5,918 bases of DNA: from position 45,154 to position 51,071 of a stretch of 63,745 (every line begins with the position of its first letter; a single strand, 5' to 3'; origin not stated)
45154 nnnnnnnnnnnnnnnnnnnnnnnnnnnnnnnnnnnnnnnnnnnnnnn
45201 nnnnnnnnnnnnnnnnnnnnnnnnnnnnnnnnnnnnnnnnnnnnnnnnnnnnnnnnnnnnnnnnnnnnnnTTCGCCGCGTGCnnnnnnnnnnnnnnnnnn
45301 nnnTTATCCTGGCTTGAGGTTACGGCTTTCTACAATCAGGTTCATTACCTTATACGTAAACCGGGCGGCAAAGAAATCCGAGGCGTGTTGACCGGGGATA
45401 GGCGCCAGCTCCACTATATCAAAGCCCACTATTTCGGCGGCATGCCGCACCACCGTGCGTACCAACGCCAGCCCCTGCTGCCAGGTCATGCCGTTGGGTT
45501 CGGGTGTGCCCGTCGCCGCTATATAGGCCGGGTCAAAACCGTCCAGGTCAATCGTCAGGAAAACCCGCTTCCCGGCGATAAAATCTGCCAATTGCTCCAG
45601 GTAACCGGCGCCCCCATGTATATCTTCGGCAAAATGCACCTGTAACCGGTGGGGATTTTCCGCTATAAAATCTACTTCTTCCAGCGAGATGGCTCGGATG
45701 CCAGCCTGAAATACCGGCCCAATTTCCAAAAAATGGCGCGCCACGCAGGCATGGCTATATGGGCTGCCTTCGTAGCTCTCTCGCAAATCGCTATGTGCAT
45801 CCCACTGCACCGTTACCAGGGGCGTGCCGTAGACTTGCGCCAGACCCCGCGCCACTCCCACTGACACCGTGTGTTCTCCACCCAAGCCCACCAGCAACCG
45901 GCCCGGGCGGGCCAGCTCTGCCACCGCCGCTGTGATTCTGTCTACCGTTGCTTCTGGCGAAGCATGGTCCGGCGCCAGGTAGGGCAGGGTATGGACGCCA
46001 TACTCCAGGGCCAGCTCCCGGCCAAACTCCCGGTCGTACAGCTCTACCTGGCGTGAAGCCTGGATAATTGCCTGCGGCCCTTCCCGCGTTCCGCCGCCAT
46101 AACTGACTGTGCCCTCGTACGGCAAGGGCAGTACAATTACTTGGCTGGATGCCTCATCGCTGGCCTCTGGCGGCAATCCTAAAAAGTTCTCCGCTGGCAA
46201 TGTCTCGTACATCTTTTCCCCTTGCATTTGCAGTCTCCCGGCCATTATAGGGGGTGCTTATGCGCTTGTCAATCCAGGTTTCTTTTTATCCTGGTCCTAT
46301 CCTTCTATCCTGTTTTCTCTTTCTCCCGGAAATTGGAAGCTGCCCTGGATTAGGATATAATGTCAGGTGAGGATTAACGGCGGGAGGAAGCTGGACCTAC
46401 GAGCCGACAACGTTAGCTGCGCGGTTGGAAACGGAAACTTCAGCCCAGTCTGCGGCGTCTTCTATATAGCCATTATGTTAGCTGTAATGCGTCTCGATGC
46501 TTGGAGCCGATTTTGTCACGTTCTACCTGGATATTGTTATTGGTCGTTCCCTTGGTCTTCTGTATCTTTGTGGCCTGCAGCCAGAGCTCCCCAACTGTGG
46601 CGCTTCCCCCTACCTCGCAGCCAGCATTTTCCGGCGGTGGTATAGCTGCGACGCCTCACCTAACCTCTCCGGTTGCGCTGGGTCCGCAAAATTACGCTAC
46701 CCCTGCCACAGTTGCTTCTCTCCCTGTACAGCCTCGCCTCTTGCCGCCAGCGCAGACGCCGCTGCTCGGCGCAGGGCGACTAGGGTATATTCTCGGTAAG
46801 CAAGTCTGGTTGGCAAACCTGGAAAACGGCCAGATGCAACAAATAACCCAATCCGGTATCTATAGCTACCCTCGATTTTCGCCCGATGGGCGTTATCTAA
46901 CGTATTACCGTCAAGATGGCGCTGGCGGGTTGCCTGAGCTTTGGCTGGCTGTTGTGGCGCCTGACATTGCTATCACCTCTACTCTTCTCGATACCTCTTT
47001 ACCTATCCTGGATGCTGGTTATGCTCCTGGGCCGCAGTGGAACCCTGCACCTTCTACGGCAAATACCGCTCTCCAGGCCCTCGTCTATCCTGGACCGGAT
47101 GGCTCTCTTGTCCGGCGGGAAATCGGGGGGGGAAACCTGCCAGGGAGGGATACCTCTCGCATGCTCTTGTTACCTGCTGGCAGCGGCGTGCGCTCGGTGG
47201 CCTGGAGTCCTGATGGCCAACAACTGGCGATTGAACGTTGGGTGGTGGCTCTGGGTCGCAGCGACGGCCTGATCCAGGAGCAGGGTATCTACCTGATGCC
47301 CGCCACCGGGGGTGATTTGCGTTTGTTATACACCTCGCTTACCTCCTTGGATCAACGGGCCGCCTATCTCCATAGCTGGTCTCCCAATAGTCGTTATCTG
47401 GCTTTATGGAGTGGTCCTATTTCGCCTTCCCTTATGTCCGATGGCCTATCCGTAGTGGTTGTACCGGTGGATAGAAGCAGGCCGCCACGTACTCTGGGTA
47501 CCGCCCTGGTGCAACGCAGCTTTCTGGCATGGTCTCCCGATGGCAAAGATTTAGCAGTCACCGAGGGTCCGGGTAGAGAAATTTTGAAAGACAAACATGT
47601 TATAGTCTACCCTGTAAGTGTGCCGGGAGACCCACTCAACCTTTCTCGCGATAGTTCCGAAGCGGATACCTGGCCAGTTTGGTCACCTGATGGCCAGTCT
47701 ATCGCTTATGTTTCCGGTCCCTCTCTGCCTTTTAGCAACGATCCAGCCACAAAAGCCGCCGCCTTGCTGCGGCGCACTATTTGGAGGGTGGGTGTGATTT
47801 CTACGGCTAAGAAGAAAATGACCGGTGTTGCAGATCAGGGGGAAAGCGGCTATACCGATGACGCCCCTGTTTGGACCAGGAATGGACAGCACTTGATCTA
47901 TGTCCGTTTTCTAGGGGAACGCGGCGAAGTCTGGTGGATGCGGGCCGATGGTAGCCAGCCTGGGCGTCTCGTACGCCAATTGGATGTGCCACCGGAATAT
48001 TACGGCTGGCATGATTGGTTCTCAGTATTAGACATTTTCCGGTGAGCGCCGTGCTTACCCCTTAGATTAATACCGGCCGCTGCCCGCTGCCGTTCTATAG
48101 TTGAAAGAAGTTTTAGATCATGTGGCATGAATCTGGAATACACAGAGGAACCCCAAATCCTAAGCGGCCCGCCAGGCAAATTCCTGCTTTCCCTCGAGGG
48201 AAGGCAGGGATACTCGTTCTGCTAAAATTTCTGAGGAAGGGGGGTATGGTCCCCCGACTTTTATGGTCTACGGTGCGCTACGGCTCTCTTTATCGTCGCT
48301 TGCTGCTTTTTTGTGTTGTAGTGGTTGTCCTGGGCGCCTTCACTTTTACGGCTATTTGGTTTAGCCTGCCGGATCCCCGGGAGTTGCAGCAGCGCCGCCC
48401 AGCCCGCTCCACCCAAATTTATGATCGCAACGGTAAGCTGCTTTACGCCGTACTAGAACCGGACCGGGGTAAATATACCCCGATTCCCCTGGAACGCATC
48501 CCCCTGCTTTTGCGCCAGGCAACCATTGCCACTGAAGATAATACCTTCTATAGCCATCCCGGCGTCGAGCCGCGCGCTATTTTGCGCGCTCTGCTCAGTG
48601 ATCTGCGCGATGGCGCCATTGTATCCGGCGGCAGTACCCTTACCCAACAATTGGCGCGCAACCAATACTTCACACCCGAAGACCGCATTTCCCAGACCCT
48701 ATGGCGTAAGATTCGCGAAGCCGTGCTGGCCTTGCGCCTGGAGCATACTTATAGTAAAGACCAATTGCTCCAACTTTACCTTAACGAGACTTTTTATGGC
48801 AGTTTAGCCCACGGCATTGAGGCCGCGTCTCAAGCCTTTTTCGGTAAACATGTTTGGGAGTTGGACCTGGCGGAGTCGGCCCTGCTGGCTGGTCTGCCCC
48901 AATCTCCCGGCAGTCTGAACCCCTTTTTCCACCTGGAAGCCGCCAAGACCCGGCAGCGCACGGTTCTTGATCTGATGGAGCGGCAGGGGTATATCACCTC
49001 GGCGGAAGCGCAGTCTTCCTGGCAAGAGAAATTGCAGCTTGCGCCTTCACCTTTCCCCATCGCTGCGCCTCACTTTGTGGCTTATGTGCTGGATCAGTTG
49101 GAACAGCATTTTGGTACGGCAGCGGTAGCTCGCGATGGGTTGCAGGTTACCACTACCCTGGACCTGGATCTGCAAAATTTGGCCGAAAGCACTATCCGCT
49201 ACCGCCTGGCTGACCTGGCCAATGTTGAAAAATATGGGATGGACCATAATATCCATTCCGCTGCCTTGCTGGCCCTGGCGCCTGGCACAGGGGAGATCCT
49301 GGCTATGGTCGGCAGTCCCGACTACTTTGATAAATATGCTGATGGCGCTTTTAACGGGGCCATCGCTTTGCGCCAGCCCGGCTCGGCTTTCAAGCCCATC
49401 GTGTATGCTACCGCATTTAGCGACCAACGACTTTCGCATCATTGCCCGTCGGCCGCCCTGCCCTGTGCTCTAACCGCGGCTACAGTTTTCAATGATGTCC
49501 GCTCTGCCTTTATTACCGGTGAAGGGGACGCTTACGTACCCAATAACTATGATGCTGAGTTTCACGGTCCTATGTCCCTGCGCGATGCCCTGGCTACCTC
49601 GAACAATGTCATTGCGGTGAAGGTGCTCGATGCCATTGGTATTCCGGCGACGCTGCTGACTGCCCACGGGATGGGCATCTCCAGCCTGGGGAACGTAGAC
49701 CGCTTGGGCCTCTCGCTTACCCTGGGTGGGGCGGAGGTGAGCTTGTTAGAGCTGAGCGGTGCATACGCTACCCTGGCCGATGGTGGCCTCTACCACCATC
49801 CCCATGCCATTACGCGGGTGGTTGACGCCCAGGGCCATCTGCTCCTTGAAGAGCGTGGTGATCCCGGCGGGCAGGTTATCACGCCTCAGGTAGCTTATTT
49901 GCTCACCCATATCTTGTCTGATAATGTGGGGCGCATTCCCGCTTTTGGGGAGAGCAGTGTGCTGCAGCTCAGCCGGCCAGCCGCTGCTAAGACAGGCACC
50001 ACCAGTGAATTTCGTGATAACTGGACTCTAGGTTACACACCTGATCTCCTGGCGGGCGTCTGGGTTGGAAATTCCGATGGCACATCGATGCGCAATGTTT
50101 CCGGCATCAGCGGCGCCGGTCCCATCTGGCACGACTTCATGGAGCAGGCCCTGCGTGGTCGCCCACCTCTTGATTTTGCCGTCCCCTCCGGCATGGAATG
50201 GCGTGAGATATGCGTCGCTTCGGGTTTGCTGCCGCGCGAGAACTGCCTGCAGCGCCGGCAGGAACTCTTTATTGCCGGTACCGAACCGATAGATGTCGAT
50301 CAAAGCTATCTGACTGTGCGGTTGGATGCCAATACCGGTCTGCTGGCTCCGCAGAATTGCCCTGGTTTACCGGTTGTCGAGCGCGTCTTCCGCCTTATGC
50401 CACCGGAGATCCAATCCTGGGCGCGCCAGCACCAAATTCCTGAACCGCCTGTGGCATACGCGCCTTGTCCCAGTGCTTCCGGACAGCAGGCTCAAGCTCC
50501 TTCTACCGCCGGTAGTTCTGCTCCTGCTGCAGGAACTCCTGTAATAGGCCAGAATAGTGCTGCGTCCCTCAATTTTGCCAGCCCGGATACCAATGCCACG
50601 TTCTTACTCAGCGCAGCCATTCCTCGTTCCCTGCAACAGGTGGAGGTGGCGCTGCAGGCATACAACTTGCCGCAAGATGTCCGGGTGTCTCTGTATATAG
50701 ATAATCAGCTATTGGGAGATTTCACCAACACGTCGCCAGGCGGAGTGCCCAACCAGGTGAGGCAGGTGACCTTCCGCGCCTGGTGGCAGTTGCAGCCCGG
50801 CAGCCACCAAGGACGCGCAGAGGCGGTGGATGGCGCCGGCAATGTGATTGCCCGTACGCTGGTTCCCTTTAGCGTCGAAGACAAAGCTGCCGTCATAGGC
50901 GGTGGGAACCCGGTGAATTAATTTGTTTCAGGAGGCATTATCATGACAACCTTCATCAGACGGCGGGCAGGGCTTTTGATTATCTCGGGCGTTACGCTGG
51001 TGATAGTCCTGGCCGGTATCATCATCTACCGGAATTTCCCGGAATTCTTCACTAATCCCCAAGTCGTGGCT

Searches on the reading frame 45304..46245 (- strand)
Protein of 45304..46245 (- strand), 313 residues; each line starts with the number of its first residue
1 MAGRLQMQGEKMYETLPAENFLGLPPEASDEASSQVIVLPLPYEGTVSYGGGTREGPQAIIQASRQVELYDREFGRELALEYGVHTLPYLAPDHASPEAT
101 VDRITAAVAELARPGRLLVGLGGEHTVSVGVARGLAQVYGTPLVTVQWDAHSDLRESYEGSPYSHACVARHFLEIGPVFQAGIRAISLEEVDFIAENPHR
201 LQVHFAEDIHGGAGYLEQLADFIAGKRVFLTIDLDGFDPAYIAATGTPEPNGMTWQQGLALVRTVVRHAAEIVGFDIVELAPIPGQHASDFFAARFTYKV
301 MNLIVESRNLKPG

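Call 20: search_protein_families(library=pfam, proteins=[window:45304-46245:-], max_evalue=0.001)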
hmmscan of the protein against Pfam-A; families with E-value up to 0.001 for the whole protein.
window:45304-46245:- (313 aa): 1 family
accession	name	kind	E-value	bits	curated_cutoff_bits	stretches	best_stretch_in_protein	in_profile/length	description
PF00491.26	Arginase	-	8.2e-59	199.8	22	1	35-300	2-277/280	Arginase family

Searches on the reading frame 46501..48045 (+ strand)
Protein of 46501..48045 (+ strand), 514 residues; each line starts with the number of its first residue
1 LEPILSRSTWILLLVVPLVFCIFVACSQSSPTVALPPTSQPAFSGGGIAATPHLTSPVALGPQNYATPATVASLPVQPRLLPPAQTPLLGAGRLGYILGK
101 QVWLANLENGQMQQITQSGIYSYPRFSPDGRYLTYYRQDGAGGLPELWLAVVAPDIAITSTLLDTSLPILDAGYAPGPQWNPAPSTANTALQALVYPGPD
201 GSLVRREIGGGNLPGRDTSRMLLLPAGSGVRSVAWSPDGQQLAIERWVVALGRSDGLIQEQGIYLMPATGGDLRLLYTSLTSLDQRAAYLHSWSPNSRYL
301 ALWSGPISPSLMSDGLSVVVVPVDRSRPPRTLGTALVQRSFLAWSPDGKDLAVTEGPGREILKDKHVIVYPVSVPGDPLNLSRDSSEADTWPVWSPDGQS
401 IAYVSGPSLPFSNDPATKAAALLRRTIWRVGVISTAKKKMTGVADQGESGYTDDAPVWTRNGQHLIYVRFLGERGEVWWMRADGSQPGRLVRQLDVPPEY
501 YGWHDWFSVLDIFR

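Call 20: search_protein_families(library=pfam, proteins=[window:46501-48045:+], max_evalue=0.001)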
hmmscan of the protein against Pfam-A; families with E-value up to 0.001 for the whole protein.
window:46501-48045:+ (514 aa): 3 families
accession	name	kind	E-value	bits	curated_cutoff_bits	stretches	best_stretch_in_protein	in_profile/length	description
PF07676.18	PD40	-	1e-19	70.3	20.9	2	385-406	7-28/38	WD40-like Beta Propeller Repeat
PF00930.27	DPPIV_N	-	2e-06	27.2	22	0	100-138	23-62/354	Dipeptidyl peptidase IV (DPP IV) N-terminal region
PF00400.38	WD40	-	5.3e-05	24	27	0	228-243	12-27/39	WD domain, G-beta repeat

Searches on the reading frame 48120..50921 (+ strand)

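Call 20: search_protein_families(library=pfam, proteins=[window:48120-50921:+], max_evalue=0.001)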
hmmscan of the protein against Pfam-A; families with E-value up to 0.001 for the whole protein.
window:48120-50921:+ (933 aa): 2 families
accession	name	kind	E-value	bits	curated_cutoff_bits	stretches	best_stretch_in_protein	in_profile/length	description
PF00912.28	Transgly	-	2e-57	194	27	1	115-286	10-177/178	Transglycosylase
PF00905.27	Transpeptidase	-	5.2e-18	65.7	22.1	2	476-642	83-267/299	Penicillin binding protein transpeptidase domain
